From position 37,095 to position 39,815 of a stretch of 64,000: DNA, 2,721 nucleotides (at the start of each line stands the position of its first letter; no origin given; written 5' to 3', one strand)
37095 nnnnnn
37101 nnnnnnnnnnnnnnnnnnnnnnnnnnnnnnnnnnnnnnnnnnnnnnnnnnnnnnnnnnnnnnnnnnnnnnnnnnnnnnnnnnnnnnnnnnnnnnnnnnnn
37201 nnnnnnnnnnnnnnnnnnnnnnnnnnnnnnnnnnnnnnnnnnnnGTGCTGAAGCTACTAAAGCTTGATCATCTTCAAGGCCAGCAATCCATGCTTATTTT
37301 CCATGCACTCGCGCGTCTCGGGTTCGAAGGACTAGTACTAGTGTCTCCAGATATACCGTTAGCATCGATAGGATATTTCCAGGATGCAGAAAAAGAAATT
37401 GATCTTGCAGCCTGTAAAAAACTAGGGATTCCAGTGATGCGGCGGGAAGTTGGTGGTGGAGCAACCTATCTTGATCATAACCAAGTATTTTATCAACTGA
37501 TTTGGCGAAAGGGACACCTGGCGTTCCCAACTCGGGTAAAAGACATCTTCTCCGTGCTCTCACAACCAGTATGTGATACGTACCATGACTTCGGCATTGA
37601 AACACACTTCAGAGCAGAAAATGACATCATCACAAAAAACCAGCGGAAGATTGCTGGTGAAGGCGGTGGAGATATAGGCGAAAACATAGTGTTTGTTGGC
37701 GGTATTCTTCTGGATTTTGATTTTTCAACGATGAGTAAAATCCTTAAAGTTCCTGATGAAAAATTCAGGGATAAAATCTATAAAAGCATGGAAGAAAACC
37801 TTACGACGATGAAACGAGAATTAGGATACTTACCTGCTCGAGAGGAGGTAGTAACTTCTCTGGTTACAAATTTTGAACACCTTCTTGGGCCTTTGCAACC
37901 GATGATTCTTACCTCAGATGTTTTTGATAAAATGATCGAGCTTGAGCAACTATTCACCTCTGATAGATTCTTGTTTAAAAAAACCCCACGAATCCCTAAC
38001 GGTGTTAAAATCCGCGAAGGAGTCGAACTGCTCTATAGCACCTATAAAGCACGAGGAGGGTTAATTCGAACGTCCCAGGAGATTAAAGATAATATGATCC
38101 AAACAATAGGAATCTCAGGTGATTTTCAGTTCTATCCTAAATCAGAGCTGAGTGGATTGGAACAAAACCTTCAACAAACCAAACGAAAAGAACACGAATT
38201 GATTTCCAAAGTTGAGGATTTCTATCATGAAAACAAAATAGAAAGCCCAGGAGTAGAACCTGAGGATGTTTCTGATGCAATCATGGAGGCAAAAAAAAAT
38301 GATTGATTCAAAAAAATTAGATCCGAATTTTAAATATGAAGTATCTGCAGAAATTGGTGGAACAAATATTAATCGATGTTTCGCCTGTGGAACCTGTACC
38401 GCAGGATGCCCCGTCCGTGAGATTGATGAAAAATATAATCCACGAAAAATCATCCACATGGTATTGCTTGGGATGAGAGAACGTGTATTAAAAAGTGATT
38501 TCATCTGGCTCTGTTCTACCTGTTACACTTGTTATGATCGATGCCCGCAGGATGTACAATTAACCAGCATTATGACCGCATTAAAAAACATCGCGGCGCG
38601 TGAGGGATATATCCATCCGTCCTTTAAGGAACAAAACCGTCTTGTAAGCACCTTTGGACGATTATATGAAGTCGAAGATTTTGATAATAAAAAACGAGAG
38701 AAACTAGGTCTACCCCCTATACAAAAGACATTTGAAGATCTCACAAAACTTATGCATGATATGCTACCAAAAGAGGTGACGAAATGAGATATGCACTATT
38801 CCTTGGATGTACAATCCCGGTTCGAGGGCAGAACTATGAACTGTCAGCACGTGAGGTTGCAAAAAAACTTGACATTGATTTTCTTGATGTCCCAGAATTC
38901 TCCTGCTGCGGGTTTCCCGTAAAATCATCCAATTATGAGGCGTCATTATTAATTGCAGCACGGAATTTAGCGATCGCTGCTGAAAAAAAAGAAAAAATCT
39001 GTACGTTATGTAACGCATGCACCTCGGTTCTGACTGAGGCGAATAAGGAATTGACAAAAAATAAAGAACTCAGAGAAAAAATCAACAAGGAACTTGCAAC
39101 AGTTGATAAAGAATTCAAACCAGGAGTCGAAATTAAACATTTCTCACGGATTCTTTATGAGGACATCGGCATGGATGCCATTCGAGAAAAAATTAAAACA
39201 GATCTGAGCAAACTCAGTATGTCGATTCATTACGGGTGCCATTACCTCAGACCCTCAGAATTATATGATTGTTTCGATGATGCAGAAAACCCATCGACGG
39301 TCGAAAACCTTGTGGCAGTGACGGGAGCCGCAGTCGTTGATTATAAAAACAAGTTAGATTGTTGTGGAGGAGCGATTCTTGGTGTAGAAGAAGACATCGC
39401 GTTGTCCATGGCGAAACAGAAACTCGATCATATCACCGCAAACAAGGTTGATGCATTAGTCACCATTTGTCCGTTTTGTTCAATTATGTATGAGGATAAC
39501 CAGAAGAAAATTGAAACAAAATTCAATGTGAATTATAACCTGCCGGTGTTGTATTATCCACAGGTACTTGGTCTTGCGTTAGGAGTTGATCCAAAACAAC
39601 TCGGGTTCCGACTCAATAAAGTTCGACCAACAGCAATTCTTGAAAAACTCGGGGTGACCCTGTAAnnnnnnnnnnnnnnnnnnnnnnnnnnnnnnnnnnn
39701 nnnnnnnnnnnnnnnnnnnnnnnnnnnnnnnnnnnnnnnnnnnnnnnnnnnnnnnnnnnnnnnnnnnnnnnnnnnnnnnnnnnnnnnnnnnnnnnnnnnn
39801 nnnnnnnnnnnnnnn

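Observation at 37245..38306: Lipoate-protein ligase embedded in an Hdr-like cluster, with an orphan GcvH-like lipoyl carrier 20 kb away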

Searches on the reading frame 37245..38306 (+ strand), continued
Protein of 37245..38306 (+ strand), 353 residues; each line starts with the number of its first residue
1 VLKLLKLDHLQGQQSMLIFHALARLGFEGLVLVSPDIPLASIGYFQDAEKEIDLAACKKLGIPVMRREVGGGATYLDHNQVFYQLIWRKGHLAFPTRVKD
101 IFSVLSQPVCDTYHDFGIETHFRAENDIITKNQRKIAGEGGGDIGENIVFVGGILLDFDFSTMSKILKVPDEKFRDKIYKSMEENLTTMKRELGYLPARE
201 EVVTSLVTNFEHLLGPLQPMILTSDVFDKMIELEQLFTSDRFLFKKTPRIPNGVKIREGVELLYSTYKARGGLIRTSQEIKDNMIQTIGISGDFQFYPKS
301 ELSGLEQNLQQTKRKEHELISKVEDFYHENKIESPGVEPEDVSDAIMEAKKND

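Call 69: fold_search(model_id=the predicted structure, library=pdb)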
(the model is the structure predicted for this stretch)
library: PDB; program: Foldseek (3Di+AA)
matches with E <= 10: 502; with E <= 0.001: 112
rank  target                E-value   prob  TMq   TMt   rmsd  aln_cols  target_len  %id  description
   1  3r07_A                4.2e-20  1.00  0.61  0.82   3.0       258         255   26  Structural analysis of an archaeal lipoylation system. A bi-partite lipoate protein ligase and its E2 lipoyl domain fr (released 2012-04-25)
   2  6jom_B                1.3e-18  1.00  0.55  0.59  10.6       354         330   21  Crystal structure of lipoate protein ligase from Mycoplasma hyopneumoniae (released 2020-03-25)
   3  6jom_A                1.4e-18  1.00  0.53  0.56  10.8       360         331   21  Crystal structure of lipoate protein ligase from Mycoplasma hyopneumoniae (released 2020-03-25)
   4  2c8m_D                3.1e-18  1.00  0.56  0.79   3.2       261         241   20  Structure of protein Ta0514, putative lipoate protein ligase from T. acidophilum with bound lipoic acid (released 2005-12-15)
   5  2art                  1.8e-17  1.00  0.57  0.79   3.0       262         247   22  Crystal structure of lipoate-protein ligase A bound with lipoyl-AMP (released 2005-10-04)
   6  5iby                  4.1e-17  1.00  0.50  0.54  11.8       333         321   19  Crystal structure of Enterococcus faecalis lipoate-protein ligase A (lplA-2) in complex with lipoic acid (released 2017-03-15)
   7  5icl_A                4.4e-17  1.00  0.50  0.55  12.1       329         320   20  Crystal structure of Enterococcus faecalis lipoate-protein ligase A (lplA-2) in complex with lipoyl-AMP (released 2017-03-15)
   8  5idh                  6.3e-17  1.00  0.52  0.58  11.7       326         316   19  Crystal structure of Enterococcus faecalis lipoate-protein ligase A (lplA-2) in complex with 8-bromooctanoic acid (released 2017-03-15)
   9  4tvy_A                7.1e-17  1.00  0.54  0.58  11.5       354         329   17  Apo resorufin ligase (released 2014-10-22)
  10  5t8u_B                7.1e-17  1.00  0.55  0.57  10.2       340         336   16  Crystal structure of P. falciparum LipL1 in complex lipoate (released 2017-05-31)
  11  1vqz                  8.4e-17  1.00  0.56  0.60  10.9       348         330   20  Crystal structure of a putative lipoate-protein ligase a (sp_1160) from streptococcus pneumoniae tigr4 at 1.99 A resolut (released 2005-02-15)
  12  2c7i_A                1.1e-16  1.00  0.56  0.78   3.2       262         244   20  Structure of protein Ta0514, putative lipoate protein ligase from T. acidophilum. (released 2005-12-15)
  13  1x2g_A                1.2e-16  1.00  0.54  0.57  11.7       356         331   16  Crystal Structure of Lipate-Protein Ligase A from Escherichia coli (released 2005-08-02)
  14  2c7i_B                1.7e-16  1.00  0.56  0.80   2.9       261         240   20  Structure of protein Ta0514, putative lipoate protein ligase from T. acidophilum. (released 2005-12-15)
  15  2c8m_A                1.7e-16  1.00  0.55  0.78   3.2       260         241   19  Structure of protein Ta0514, putative lipoate protein ligase from T. acidophilum with bound lipoic acid (released 2005-12-15)
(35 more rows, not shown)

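Call 83: find_homologous_proteins(query=L084:10001-11050:+)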
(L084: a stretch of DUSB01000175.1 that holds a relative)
Query L084:10001-11050:+ (349 aa): 1687 proteins with E <= 0.001 among 5758 candidates; the best 120 are listed.
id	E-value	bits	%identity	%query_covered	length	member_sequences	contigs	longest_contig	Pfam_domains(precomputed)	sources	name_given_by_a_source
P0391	5.4e-195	665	83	100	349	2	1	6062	PF21948.2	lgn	-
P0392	3.9e-140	485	62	99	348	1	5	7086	PF10437.15,PF21948.2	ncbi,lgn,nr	ncbi:MAG TPA: lipoate protein ligase C-terminal domain-containing protein [Syntrophomonadaceae bacte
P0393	3.0e-138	479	61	99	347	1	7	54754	PF21948.2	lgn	-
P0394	8.2e-138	477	62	98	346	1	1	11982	PF21948.2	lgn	-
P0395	4.5e-137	475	61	99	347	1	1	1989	PF21948.2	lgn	-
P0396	1.9e-136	473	61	99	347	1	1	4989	PF10437.15,PF21948.2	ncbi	-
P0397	2.3e-136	473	61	99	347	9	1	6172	PF10437.15,PF21948.2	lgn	-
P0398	2.7e-136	472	61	99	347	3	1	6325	PF21948.2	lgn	-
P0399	1.9e-135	470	60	99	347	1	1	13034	PF21948.2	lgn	-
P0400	2.3e-135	469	61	99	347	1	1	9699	PF21948.2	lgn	-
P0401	5.6e-135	468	61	100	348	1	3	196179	PF21948.2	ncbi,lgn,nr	ncbi:MAG TPA: lipoate--protein ligase [Syntrophomonadaceae bacterium]|nr:lipoate--protein ligase [Sy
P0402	2.8e-134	466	59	99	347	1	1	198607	PF21948.2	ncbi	-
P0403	5.8e-133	461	60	99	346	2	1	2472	PF10437.15,PF21948.2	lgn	-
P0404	5.9e-133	461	58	99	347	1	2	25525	PF10437.15,PF21948.2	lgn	-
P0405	1.1e-131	457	59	99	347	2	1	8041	PF21948.2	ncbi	-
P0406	1.1e-129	451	59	98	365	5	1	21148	PF10437.15,PF21948.2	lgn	-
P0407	4.3e-123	429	57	96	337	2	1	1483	PF10437.15,PF21948.2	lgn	-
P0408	2.9e-121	423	54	99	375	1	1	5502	PF10437.15,PF21948.2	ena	-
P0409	1.9e-113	397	53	98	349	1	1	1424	PF10437.15,PF21948.2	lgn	-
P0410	3.0e-113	397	52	98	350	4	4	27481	PF21948.2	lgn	-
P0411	3.1e-113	396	54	99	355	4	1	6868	PF10437.15,PF21948.2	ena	-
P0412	3.6e-113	396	53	99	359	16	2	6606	PF10437.15,PF21948.2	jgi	jgi:lipoate-protein ligase A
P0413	8.5e-113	395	53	99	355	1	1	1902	PF21948.2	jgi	jgi:lipoate-protein ligase A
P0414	1.6e-112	394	52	98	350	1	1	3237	PF21948.2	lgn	-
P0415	2.8e-112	393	53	99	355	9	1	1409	PF21948.2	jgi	-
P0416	3.0e-112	393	53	99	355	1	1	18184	PF21948.2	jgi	jgi:lipoate-protein ligase A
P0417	3.7e-112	393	53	98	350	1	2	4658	PF21948.2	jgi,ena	-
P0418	4.0e-112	393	52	98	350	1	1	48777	PF21948.2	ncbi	-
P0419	4.1e-112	393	53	99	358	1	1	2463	PF10437.15,PF21948.2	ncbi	-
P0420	4.4e-112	393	52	99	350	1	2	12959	PF21948.2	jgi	-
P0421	4.9e-112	393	54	99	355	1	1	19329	PF10437.15,PF21948.2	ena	-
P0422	5.3e-112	392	53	99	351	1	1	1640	PF10437.15,PF21948.2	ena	-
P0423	6.6e-112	392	54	99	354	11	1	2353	PF21948.2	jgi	jgi:lipoate-protein ligase A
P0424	6.8e-112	392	53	99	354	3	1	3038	PF10437.15,PF21948.2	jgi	jgi:lipoate-protein ligase A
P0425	1.0e-111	391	54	98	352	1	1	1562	PF21948.2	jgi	jgi:lipoate-protein ligase A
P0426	1.8e-111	391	52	99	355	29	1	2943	PF10437.15,PF21948.2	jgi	-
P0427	1.8e-111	391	53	99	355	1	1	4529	PF21948.2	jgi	jgi:lipoate-protein ligase A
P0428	2.3e-111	390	54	99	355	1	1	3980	PF21948.2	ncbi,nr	ncbi:MAG TPA: lipoate--protein ligase family protein [Thermodesulfobacteriota bacterium]|nr:lipoate-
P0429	2.8e-111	390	53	99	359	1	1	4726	PF10437.15,PF21948.2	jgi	-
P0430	3.6e-111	390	53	99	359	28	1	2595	PF10437.15,PF21948.2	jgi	jgi:lipoate-protein ligase A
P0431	3.7e-111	390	52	99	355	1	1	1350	PF10437.15,PF21948.2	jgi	jgi:lipoate-protein ligase A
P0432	3.9e-111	390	53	99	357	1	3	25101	PF21948.2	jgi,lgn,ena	jgi:lipoate-protein ligase A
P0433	3.9e-111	390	53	99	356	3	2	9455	PF21948.2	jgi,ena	-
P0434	4.2e-111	389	52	99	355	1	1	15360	PF10437.15,PF21948.2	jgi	jgi:lipoate-protein ligase A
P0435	5.3e-111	389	52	99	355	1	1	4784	PF10437.15,PF21948.2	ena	-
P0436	5.8e-111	389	51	99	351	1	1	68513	PF21948.2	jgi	jgi:lipoate-protein ligase A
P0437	5.9e-111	389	51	99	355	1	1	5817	PF10437.15,PF21948.2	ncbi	-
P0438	6.2e-111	389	52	99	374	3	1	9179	PF21948.2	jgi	jgi:lipoate-protein ligase A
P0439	7.4e-111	389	53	98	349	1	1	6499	PF21948.2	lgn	-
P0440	9.0e-111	388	53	99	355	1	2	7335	PF10437.15,PF21948.2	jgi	jgi:lipoate-protein ligase A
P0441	9.5e-111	388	53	97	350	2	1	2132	PF10437.15,PF21948.2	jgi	-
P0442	9.7e-111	388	52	99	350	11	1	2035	PF21948.2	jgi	-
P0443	1.1e-110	388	53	99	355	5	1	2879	PF10437.15,PF21948.2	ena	-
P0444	1.1e-110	388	53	99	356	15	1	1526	PF21948.2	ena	-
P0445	1.1e-110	388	53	99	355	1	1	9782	PF21948.2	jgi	jgi:lipoate---protein ligase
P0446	1.4e-110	388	51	98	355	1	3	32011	PF21948.2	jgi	jgi:lipoate-protein ligase A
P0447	1.6e-110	388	52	99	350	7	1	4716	PF21948.2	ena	-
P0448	1.6e-110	388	53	99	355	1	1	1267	PF21948.2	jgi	jgi:lipoate-protein ligase A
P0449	2.0e-110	387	50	99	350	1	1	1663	PF10437.15,PF21948.2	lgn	-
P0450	2.5e-110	387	52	99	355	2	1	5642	PF10437.15,PF21948.2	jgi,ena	-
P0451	2.6e-110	387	52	99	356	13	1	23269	PF10437.15,PF21948.2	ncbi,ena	-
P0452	3.3e-110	387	52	99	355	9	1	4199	PF21948.2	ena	-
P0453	3.5e-110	386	53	99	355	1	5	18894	PF21948.2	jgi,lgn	jgi:lipoate-protein ligase A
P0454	4.1e-110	386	51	99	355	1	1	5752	PF21948.2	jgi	-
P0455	4.4e-110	386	52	99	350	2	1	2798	PF21948.2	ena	-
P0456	4.8e-110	386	51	99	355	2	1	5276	PF21948.2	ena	-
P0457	5.2e-110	386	51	100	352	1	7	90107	PF21948.2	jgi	jgi:lipoate-protein ligase A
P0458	5.3e-110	386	53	99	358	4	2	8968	PF10437.15,PF21948.2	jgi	jgi:lipoate-protein ligase A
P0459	6.0e-110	386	52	99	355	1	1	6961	PF10437.15,PF21948.2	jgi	-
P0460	6.4e-110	386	52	99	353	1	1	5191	PF10437.15,PF21948.2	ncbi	-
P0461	6.7e-110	386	52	99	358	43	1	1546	PF21948.2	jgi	jgi:lipoate-protein ligase A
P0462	6.7e-110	385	53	99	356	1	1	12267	PF21948.2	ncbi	-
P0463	7.3e-110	385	52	99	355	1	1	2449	PF10437.15,PF21948.2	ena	-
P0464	7.8e-110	385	51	99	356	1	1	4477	PF10437.15,PF21948.2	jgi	jgi:lipoate-protein ligase A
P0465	8.3e-110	385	51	99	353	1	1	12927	PF10437.15,PF21948.2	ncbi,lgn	-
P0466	8.8e-110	385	53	99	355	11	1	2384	PF21948.2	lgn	-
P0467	9.4e-110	385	51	99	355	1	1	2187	PF10437.15,PF21948.2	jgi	jgi:lipoate-protein ligase A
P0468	9.5e-110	385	52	99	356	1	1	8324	PF10437.15,PF21948.2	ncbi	-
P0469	1.1e-109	385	53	100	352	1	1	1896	PF21948.2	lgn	-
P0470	1.2e-109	385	52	99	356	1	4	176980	PF21948.2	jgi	jgi:lipoate-protein ligase A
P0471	1.2e-109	385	52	99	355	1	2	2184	PF10437.15,PF21948.2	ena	-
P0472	1.2e-109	385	52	99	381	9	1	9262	PF21948.2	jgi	-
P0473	1.2e-109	385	52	99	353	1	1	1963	PF10437.15,PF21948.2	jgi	jgi:lipoate-protein ligase A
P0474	1.6e-109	384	52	99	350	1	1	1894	PF21948.2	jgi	jgi:lipoate-protein ligase A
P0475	1.6e-109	384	52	99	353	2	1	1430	PF10437.15,PF21948.2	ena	-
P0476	1.7e-109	384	52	99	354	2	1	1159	PF21948.2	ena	-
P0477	1.8e-109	384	52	99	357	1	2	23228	PF21948.2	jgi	jgi:lipoate-protein ligase A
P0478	1.9e-109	384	51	100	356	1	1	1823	PF21948.2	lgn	-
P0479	2.0e-109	384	52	99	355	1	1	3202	PF21948.2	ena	-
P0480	2.1e-109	384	52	99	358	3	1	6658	PF21948.2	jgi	jgi:lipoate-protein ligase A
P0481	2.2e-109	384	52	99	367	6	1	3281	PF10437.15,PF21948.2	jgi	jgi:lipoate-protein ligase A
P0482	2.5e-109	384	52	99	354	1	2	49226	PF21948.2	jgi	jgi:lipoate-protein ligase A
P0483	2.5e-109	384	52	99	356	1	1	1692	PF10437.15,PF21948.2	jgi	-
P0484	2.6e-109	384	52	99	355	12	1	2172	PF21948.2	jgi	jgi:lipoate-protein ligase A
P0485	2.7e-109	384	52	99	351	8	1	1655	PF10437.15,PF21948.2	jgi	-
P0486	2.7e-109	384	52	99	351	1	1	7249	PF10437.15,PF21948.2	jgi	-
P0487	3.0e-109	383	51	99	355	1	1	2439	PF10437.15,PF21948.2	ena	-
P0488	3.0e-109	383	50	99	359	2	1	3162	PF21948.2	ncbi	-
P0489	3.1e-109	383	52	99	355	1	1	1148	PF21948.2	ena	-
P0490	3.1e-109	383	52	99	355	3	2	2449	PF10437.15,PF21948.2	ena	-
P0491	3.2e-109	383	51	99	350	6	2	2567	PF21948.2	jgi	jgi:lipoate---protein ligase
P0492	3.3e-109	383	52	99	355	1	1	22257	PF10437.15,PF21948.2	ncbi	-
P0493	3.3e-109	383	51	99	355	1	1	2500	PF21948.2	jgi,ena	-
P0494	3.4e-109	383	52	99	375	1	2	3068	PF10437.15,PF21948.2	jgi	-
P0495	3.4e-109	383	51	99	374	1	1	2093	PF21948.2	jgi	-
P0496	3.6e-109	383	51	98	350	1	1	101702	PF10437.15,PF21948.2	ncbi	ncbi:MAG: lipoate--protein ligase [bacterium]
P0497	4.0e-109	383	52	99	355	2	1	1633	PF10437.15,PF21948.2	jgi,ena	-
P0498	4.0e-109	383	50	98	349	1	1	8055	PF21948.2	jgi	jgi:lipoate-protein ligase A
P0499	4.0e-109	383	52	99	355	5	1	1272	PF10437.15,PF21948.2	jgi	jgi:lipoate-protein ligase A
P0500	4.2e-109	383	53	98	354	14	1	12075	PF10437.15,PF21948.2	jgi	jgi:lipoate-protein ligase A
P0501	4.2e-109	383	52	99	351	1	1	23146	PF10437.15,PF21948.2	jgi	jgi:lipoate-protein ligase A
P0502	4.3e-109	383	52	98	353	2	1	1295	PF10437.15,PF21948.2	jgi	jgi:lipoate-protein ligase A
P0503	4.4e-109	383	52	99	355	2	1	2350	PF21948.2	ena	-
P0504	4.4e-109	383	50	99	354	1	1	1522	PF21948.2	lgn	-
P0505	4.6e-109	383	52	99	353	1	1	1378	PF21948.2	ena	-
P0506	4.6e-109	383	51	99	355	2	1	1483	PF21948.2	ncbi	-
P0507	4.8e-109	383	50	99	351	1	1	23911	PF21948.2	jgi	jgi:lipoate-protein ligase A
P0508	5.6e-109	382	52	99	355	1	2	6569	PF21948.2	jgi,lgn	jgi:lipoate-protein ligase A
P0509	5.8e-109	382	51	99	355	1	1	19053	PF10437.15,PF21948.2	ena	-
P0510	5.9e-109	382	51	99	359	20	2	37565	PF10437.15,PF21948.2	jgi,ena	jgi:lipoate-protein ligase A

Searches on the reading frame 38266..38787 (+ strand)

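Call 5: search_protein_families(library=pfam, proteins=[window:38266-38787:+])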
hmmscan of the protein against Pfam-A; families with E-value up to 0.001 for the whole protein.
window:38266-38787:+ (173 aa): 8 families
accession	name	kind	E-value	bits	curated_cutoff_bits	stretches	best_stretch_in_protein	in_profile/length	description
PF13187.11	Fer4_9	-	5e-10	39.7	27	1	37-96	1-50/52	4Fe-4S dicluster domain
PF13183.11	Fer4_8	-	7.9e-10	39.6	27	1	35-97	2-68/68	4Fe-4S dicluster domain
PF13534.11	Fer4_17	-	7.6e-09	36.4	22.2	1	37-97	1-60/61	4Fe-4S dicluster domain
PF13237.11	Fer4_10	-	3.8e-06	27.2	25.5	1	36-94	7-53/53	4Fe-4S dicluster domain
PF12838.12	Fer4_7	-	2.9e-05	24.9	27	1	37-97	1-52/52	4Fe-4S dicluster domain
PF25160.1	LdpA_Fe-S-bd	-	0.00044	20.4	27.6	1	34-56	24-46/49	LdpA Fe-S cluster-binding domain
PF13484.11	Fer4_16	-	0.00081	20.6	30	0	37-95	1-65/66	4Fe-4S double cluster binding domain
PF14697.11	Fer4_21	-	0.00086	19.8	35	0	36-52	39-55/59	4Fe-4S dicluster domain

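Call 6: search_protein_families(library=ncbifam, proteins=[window:38266-38787:+])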
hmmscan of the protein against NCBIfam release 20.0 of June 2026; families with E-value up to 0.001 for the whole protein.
window:38266-38787:+ (173 aa): 17 families
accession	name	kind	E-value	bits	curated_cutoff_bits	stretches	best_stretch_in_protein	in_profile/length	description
TIGR03290.1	CoB_CoM_SS_C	equivalog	1.6e-36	125.5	160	1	35-162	1-127/144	CoB--CoM heterodisulfide reductase subunit C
NF038018.1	qmoC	equivalog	1.6e-19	70.6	300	1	21-113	4-94/360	quinone-interacting membrane-bound oxidoreductase complex subunit QmoC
NF041779.1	hetero_SS_HdrC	equivalog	1.6e-18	66.9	350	1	34-114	29-107/198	ferredoxin:CoB-CoM heterodisulfide reductase subunit HdrC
NF041890.1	hdrC_Methbact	equivalog_domain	2.8e-16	59.7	270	1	33-118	26-109/192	ferredoxin:CoB-CoM heterodisulfide reductase subunit HdrC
NF008369.0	PRK11168.1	equivalog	1.7e-11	43.7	278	1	33-111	8-88/401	anaerobic glycerol-3-phosphate dehydrogenase subunit C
NF009226.0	PRK12576.1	equivalog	3.2e-10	39.8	344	1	34-167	152-287/317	succinate dehydrogenase/fumarate reductase iron-sulfur subunit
NF004898.0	PRK06259.1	equivalog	2.3e-08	33.2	385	1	30-133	130-239/488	fumarate reductase (CoM/CoB) subunit TfrB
NF004616.0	PRK05950.1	subfamily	2.9e-06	26.6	228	1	34-111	145-234/238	succinate dehydrogenase iron-sulfur subunit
NF010071.0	PRK13552.1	equivalog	1.1e-05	24.9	264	1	7-108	121-233/241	fumarate reductase iron-sulfur subunit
TIGR03379.1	glycerol3P_GlpC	equivalog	1.4e-05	24.1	279.9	1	34-108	3-79/397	anaerobic glycerol-3-phosphate dehydrogenase subunit GlpC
NF008434.0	PRK11274.1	equivalog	1.6e-05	24.1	333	1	26-104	13-96/409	glycolate oxidase subunit GlcF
TIGR00384.1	dhsB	subfamily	2.6e-05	23.8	88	1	33-105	137-220/222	succinate dehydrogenase and fumarate reductase iron-sulfur protein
NF038196.1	ferrodoxin_EFR1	subfamily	5.2e-05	23.4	75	0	34-55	183-203/242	EFR1 family ferrodoxin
NF042952.1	MFR_FeS_SdhB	equivalog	8.3e-05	21.8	600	1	78-116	199-237/320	8-methylmenaquinol:fumarate reductase iron-sulfur subunit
NF045663.1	diclust_near_Sec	equivalog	0.00011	20.5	530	1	18-120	286-392/759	pyridine nucleotide-disulfide oxidoreductase/dicluster-binding protein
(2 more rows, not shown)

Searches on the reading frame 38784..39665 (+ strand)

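Call 5: search_protein_families(library=pfam, proteins=[window:38784-39665:+])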
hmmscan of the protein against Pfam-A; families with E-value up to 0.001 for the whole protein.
window:38784-39665:+ (293 aa): 1 family
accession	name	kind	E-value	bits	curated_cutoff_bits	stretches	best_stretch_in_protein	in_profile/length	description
PF02754.22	CCG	-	2e-26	92.4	20.6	2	148-235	3-83/85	Cysteine-rich domain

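Call 6: search_protein_families(library=ncbifam, proteins=[window:38784-39665:+])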
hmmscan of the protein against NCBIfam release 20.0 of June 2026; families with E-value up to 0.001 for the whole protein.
window:38784-39665:+ (293 aa): 6 families
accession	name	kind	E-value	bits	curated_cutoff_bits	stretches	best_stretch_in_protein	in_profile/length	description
TIGR03288.1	CoB_CoM_SS_B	equivalog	4.6e-83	278.8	345.15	1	3-289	2-290/290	CoB--CoM heterodisulfide reductase subunit B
NF042965.1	MFR_anch_SdhE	equivalog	3.7e-45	154.7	500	1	2-282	2-278/282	8-methylmenaquinol:fumarate reductase membrane anchor subunit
NF041780.1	hetero_SS_HdrB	equivalog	1.2e-38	133.1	450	1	5-286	8-302/304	ferredoxin:CoB-CoM heterodisulfide reductase subunit HdrB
NF004898.0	PRK06259.1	equivalog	3.3e-18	65.6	385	1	2-247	263-475/488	fumarate reductase (CoM/CoB) subunit TfrB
NF045670.1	quin_L_LdhH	equivalog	2.9e-17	62.2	800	1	2-250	468-699/706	L-lactate dehydrogenase (quinone) large subunit LdhH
NF008434.0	PRK11274.1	equivalog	0.00051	19.1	333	0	6-233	173-385/409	glycolate oxidase subunit GlcF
